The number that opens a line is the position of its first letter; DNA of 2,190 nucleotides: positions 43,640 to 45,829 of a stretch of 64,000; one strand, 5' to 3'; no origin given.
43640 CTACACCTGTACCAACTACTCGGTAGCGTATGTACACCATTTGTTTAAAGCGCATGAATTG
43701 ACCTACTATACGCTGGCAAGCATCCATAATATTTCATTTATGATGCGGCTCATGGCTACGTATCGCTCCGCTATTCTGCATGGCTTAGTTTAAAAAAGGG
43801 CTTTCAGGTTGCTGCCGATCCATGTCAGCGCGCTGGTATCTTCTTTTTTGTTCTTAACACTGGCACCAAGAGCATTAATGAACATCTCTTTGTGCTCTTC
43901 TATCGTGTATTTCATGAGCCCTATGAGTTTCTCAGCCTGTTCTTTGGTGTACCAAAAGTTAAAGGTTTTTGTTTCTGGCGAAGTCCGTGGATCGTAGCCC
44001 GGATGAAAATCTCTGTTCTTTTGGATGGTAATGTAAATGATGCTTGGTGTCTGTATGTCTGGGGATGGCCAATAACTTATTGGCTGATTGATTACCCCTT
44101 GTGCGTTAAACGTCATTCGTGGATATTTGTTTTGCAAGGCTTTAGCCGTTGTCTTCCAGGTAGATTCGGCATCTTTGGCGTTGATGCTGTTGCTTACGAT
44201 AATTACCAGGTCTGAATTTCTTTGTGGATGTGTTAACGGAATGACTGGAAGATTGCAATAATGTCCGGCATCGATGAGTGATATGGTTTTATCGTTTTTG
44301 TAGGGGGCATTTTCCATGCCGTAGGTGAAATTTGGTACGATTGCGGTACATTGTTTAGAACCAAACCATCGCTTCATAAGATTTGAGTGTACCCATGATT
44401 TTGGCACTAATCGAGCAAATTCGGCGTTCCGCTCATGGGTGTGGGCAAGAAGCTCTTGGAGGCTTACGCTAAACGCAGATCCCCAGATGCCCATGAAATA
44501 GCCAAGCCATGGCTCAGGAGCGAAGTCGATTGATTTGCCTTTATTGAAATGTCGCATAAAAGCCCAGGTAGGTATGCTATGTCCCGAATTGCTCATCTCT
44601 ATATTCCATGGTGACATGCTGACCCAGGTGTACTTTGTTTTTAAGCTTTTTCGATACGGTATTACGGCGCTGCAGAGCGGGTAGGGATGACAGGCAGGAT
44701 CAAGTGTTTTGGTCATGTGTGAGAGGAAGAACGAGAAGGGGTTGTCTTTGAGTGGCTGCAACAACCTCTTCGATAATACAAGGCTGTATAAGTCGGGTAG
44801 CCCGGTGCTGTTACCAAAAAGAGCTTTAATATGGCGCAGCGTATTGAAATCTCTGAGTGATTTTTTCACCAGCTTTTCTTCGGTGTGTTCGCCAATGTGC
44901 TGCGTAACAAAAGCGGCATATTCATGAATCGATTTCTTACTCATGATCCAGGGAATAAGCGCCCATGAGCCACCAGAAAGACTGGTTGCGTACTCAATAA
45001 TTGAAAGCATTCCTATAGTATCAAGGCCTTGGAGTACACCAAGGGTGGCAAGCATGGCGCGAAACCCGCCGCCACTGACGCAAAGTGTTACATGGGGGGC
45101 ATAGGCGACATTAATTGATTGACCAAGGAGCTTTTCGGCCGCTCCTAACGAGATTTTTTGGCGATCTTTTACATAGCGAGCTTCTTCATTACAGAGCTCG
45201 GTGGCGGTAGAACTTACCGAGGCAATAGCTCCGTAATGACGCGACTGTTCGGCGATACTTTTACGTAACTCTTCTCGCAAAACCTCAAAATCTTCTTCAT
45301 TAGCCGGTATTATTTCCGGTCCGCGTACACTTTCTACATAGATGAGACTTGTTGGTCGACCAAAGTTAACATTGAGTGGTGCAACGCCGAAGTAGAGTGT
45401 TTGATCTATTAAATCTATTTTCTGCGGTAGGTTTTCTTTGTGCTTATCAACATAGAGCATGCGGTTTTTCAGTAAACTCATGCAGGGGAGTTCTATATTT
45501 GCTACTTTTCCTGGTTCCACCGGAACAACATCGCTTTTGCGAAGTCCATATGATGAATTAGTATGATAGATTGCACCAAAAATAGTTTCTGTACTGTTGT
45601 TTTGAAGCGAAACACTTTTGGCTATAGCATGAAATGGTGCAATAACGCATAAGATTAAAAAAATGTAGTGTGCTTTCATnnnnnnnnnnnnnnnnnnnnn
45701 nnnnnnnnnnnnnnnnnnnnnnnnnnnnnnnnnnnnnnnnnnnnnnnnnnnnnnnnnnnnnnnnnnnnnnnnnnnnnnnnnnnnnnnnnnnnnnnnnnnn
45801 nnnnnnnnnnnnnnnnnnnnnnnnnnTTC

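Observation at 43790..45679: Secreted eukaryotic-type cPLA2/PLB (PLA2_B) phospholipase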

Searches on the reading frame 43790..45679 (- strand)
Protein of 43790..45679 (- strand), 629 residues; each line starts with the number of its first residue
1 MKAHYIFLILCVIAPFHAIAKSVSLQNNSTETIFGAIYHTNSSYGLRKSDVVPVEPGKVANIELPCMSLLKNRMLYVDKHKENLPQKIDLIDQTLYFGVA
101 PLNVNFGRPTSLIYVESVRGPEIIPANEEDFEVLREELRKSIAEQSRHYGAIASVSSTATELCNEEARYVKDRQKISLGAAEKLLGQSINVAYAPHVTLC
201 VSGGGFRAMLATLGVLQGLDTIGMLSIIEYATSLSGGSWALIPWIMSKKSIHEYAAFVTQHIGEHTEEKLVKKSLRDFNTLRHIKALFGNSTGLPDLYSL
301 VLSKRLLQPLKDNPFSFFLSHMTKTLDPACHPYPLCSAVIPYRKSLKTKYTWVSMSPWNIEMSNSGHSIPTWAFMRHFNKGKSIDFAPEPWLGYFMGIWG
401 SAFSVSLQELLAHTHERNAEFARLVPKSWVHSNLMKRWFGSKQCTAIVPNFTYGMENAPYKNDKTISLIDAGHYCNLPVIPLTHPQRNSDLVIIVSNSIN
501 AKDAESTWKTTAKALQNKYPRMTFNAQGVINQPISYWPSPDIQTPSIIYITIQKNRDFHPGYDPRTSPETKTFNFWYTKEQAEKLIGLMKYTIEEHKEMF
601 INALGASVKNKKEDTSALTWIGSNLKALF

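Call 3: search_protein_families(library=pfam, proteins=[window:43790-45679:-], max_evalue=0.01)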
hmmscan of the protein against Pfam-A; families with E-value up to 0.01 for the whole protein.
window:43790-45679:- (629 aa): 2 families
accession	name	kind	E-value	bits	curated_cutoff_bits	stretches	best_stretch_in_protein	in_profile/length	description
PF01735.24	PLA2_B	-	1.1e-22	80.6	23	1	198-538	2-366/491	Lysophospholipase catalytic domain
PF01734.28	Patatin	-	0.0044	17.7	27.7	1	199-322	1-118/191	Patatin-like phospholipase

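Call 4: search_solved_structures(query=window:43790-45679:-, max_evalue=1, show_alignments=3)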
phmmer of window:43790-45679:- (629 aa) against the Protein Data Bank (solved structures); distinct sequences matched with E-value up to 1: 29.
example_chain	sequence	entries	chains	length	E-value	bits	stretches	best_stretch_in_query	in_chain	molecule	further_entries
1cjy_A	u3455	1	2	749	1.4e-20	76.4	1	160-412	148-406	PROTEIN (CYTOSOLIC PHOSPHOLIPASE A2)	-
5ixc_A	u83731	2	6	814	1.1e-17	66.8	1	161-409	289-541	Cytosolic phospholipase A2 delta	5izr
5iz5_B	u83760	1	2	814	1.1e-17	66.8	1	161-409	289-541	Cytosolic phospholipase A2 delta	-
3k3q_B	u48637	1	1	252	0.36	12.3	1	421-485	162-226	Botulinum neurotoxin type A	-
1e1h_A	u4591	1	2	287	0.37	12.2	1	421-486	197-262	BOTULINUM NEUROTOXIN TYPE A LIGHT CHAIN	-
4el4_A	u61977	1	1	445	0.53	11.7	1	419-485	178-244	Botulinum neurotoxin A light chain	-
4elc_A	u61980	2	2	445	0.59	11.6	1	419-485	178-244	Botulinum neurotoxin A light chain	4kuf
9nxu_A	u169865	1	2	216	0.62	11.5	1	86-160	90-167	Glutathione S transferase class delta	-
2g7k_A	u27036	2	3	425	0.64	11.4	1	421-486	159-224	Botulinum neurotoxin type A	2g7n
2g7p_A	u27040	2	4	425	0.64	11.4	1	421-486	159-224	Botulinum neurotoxin type A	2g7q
3ds9_A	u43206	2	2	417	0.77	11.2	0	421-485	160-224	Botulinum neurotoxin type A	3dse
7kyf_C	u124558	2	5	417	0.77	11.2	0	421-485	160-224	Bont/A1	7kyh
1xtg_A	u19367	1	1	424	0.77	11.2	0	421-485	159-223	NEUROTOXIN BONT/A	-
8hkh_A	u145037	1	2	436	0.78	11.2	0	421-485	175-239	BoNT/A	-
1xtf_A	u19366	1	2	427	0.78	11.2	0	421-485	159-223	neurotoxin BoNT/A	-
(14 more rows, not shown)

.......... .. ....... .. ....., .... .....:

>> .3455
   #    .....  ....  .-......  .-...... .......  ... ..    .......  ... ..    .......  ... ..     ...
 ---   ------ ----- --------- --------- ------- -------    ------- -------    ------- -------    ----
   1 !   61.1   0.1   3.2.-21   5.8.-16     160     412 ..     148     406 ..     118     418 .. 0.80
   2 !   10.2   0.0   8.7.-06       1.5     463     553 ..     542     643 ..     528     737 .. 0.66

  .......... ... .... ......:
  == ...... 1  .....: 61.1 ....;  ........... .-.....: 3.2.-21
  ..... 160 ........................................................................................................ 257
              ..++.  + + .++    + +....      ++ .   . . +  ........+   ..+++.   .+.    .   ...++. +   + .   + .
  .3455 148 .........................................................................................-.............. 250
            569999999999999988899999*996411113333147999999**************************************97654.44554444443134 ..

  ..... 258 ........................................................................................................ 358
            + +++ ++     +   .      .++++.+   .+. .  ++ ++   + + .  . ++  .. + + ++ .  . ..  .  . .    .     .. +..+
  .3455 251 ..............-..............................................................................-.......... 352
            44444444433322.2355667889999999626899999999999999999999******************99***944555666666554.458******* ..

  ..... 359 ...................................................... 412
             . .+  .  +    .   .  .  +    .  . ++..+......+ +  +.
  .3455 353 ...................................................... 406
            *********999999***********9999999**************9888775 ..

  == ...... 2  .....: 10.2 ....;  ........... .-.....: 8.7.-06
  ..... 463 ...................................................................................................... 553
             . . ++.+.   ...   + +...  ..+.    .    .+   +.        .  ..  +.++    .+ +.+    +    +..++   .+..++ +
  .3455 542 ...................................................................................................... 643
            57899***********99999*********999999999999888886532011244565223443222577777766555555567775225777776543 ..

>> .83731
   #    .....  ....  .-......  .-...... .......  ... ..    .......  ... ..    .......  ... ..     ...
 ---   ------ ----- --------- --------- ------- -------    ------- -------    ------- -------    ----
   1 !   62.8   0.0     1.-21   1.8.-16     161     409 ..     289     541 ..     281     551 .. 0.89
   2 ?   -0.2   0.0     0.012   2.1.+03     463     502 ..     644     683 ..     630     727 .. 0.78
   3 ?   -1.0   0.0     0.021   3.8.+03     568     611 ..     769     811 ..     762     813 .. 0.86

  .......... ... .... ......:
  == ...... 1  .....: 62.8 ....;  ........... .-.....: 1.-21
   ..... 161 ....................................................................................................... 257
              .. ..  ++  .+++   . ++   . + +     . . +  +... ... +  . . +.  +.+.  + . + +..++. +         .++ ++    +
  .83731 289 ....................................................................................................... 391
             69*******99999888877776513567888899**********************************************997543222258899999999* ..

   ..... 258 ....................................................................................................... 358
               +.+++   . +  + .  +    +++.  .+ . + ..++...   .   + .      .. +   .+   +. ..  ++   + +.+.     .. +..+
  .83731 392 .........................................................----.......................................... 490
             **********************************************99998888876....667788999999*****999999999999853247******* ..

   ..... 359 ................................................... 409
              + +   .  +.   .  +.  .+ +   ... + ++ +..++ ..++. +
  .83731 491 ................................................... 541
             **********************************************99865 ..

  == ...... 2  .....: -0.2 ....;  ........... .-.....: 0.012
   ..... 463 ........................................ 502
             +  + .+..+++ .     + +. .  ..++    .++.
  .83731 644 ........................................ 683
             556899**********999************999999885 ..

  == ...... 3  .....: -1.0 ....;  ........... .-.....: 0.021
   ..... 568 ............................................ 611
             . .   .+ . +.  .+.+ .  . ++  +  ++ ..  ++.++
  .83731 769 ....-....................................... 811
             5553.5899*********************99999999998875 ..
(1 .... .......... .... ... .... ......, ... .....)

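Call 7: find_homologous_proteins(query=window:43790-45679:-, max_evalue=0.001)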
Query window:43790-45679:- (629 aa): 6 proteins with E <= 0.001 among 8000 candidates.
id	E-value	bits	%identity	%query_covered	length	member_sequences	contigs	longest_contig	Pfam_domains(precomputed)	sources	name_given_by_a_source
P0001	0.0e+0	1459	100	100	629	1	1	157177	PF01735.24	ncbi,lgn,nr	ncbi:MAG: cytosolic phospholipase [Candidatus Dependentiae bacterium]|nr:cytosolic phospholipase [Ca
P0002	3.7e-251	853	57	99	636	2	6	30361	PF01735.24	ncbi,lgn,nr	ncbi:MAG: cytosolic phospholipase [Candidatus Dependentiae bacterium]|nr:cytosolic phospholipase [Ca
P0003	8.2e-233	792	55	99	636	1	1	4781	PF01735.24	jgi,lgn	-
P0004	2.9e-47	179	27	75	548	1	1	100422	PF01735.24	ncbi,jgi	jgi:phospholipase A2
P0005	3.3e-36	143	27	72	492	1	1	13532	PF01735.24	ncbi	ncbi:hypothetical protein ACFLYH_01585 [Candidatus Dependentiae bacterium]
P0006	1.6e-35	141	26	78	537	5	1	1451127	PF01735.24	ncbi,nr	ncbi:hypothetical protein IPF37_01540 [bacterium]|nr:MAG: hypothetical protein IPF37_01540 [bacteriu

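Call 17: search_protein_representatives(protein=window:43790-45679:-)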
Query: 629 residues. Proteins with E-value up to 0.001 (for the whole library): 1550; up to 1e-10: 1043; up to 1e-30: 441. The best 150 are listed.
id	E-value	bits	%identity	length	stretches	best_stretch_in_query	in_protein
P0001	0.0e+00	1459.1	100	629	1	1-629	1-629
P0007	2.7e-180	617.2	45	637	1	7-627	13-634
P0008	7.8e-143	493.5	38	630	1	5-628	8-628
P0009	2.3e-133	462.2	37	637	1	21-629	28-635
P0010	1.1e-101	357.5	32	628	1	3-625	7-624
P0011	2.4e-100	353.1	33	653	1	21-620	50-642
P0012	1.6e-93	330.6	31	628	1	16-610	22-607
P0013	8.6e-75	268.7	29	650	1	22-611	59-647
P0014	3.0e-72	260.3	32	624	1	7-607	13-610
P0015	2.4e-68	247.4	33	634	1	99-600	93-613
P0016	4.7e-68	246.5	32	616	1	11-598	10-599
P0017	1.4e-66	241.5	30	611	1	22-605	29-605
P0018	2.9e-66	240.5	31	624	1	18-618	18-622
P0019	5.2e-66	239.7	30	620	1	6-603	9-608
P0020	5.7e-66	239.6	35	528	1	180-606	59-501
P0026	7.0e-62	226.1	33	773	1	149-615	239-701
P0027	8.3e-62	225.8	34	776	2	160-605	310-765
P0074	1.7e-54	201.6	29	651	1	4-613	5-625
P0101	1.5e-51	191.9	32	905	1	144-613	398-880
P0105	3.7e-51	190.6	30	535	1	139-604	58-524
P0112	1.9e-50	188.3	32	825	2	138-382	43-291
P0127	1.2e-49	185.7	28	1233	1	19-607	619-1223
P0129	1.6e-49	185.2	27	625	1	20-616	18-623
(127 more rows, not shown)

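Call 18: list_cluster_members(proteins=[P0007, P0008, P0010, P0013, P0015, P0020, P0026, P0027, P0101, P0127])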
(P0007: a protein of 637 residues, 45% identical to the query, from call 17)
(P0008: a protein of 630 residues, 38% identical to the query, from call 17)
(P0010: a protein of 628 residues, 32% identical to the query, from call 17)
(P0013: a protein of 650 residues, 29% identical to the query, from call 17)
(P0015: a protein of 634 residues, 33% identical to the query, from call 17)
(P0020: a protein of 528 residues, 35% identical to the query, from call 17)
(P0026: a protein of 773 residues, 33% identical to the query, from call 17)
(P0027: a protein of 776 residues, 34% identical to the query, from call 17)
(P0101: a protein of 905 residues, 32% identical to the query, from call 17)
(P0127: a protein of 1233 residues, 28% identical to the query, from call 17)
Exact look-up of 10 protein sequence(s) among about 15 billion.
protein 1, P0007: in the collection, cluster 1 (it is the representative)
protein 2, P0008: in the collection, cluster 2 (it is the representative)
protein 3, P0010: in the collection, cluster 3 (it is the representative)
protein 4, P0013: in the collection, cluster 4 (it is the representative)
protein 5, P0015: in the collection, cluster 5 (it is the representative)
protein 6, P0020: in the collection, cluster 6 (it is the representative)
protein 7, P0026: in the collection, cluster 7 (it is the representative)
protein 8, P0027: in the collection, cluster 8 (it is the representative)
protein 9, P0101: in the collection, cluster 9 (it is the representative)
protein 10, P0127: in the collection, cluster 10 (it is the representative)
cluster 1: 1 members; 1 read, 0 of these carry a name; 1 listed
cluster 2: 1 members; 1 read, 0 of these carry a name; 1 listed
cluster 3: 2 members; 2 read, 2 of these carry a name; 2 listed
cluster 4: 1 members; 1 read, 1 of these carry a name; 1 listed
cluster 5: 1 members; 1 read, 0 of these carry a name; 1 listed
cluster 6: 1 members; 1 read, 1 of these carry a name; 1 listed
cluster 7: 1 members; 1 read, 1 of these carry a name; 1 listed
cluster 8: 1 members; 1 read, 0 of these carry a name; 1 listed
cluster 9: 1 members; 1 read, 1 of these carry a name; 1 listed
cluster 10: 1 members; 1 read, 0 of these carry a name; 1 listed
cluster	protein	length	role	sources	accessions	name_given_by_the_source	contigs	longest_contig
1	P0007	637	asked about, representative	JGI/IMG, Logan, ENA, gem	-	-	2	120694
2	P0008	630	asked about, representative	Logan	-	-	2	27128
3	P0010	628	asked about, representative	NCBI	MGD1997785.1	MAG: hypothetical protein PVJ92_02605 [Candidatus Dependentiae bacterium]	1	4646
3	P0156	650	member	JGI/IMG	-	hypothetical protein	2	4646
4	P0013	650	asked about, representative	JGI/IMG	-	phospholipase A2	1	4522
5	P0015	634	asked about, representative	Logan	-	-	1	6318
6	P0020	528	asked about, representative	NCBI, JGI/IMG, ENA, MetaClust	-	\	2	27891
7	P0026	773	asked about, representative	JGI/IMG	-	phospholipase A2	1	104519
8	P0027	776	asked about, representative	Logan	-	-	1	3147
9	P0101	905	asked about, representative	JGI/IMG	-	hypothetical protein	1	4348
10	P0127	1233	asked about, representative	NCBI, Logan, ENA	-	-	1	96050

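Call 21: find_homologous_proteins(query=A2, max_evalue=0.00001)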
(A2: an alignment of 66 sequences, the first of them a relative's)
Query A2 (66 sequences) (629 aa, profile of the alignment): 20 proteins with E <= 0.00001 among 8000 candidates.
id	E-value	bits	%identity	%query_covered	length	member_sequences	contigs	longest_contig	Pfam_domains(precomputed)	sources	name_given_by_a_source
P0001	3.4e-200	685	100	100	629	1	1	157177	PF01735.24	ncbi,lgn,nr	ncbi:MAG: cytosolic phospholipase [Candidatus Dependentiae bacterium]|nr:cytosolic phospholipase [Ca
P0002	2.0e-199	682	57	99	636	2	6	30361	PF01735.24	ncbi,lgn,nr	ncbi:MAG: cytosolic phospholipase [Candidatus Dependentiae bacterium]|nr:cytosolic phospholipase [Ca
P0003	1.4e-197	676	55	99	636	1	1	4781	PF01735.24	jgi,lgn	-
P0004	8.3e-160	552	27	75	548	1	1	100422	PF01735.24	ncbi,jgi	jgi:phospholipase A2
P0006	2.5e-150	520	26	78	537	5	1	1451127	PF01735.24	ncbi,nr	ncbi:hypothetical protein IPF37_01540 [bacterium]|nr:MAG: hypothetical protein IPF37_01540 [bacteriu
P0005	6.2e-125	436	27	72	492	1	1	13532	PF01735.24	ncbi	ncbi:hypothetical protein ACFLYH_01585 [Candidatus Dependentiae bacterium]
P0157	8.1e-28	116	21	56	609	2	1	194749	PF01735.24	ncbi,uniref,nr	ncbi:lysophospholipase 2 [Aspergillus udagawae]|uniref:Lysophospholipase n=1 Tax=Aspergillus udagawa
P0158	7.3e-11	60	35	13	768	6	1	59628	PF01734.28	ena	-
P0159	1.1e-8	52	43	7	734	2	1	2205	PF01734.28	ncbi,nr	ncbi:hypothetical protein QUF54_05950, partial [Candidatus Marithioploca araucensis]|nr:hypothetical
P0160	1.1e-8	52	44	7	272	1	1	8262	PF01735.24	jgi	jgi:lysophospholipase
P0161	1.3e-8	52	34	9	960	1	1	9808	PF01734.28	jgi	jgi:hypothetical protein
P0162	3.1e-8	51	35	12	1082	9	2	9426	PF01734.28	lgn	-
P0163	5.2e-8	50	38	8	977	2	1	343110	PF01734.28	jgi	jgi:hypothetical protein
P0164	3.7e-7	47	27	11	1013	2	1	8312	-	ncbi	-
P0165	4.7e-7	47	28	11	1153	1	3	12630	-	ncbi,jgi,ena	jgi:hypothetical protein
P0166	5.4e-7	47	32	13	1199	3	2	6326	PF01734.28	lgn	-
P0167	9.0e-7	46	37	9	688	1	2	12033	PF01734.28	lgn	-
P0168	3.9e-6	44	42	8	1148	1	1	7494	PF01734.28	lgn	-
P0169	4.8e-6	44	46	7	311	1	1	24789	PF01734.28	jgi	-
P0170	5.8e-6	43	33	13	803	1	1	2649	PF01734.28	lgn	-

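Call 31: find_encoding_contigs(protein=P0002, flank=6000, max_places=4)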
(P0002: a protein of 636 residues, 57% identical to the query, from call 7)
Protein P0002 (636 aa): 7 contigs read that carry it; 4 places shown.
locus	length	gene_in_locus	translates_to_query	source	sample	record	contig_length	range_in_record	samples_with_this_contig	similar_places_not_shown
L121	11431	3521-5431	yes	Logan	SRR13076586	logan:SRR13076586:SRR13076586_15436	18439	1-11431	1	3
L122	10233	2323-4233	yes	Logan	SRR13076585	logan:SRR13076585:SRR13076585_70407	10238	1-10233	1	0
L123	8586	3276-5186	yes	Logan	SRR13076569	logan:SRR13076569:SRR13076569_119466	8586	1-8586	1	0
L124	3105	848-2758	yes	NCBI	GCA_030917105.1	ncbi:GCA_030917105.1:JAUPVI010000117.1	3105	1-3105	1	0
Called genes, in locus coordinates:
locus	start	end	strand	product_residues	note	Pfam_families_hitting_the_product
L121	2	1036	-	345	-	?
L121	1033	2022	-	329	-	-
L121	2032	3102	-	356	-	-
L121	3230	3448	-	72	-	-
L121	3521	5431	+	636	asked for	PF01735:PLA2_B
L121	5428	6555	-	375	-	PF01702:TGT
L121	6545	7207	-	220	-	PF02592:Vut_1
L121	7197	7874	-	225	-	PF02592:Vut_1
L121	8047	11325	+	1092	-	-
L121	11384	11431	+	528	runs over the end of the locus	-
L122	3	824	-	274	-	?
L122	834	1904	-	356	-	-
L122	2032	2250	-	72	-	-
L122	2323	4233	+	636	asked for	PF01735:PLA2_B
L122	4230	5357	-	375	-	PF01702:TGT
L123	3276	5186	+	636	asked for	PF01735:PLA2_B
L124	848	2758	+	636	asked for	PF01735:PLA2_B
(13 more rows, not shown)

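Call 32: find_encoding_contigs(protein=P0006, flank=6000, max_places=2)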
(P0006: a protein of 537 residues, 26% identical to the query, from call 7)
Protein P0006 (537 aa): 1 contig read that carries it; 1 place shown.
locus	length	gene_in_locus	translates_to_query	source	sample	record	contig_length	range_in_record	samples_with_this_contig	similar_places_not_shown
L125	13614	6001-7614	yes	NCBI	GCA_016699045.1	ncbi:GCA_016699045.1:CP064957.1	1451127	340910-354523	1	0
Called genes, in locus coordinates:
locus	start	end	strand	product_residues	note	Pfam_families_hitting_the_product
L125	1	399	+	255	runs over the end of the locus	-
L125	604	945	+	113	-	PF00829:Ribosomal_L21p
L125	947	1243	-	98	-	-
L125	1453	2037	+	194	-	-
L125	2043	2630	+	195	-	-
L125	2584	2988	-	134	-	-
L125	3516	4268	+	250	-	PF00005:ABC_tran, PF13304:AAA_21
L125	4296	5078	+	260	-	PF01061:ABC2_membrane (weak)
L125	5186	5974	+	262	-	PF01061:ABC2_membrane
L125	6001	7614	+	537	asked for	PF01735:PLA2_B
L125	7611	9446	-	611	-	PF00664:ABC_membrane (weak), PF00005:ABC_tran, PF02463:SMC_N (weak)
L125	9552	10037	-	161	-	PF01161:PBP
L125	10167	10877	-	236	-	PF05995:CDO_I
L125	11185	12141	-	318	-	-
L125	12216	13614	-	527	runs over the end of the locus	PF00282:Pyridoxal_deC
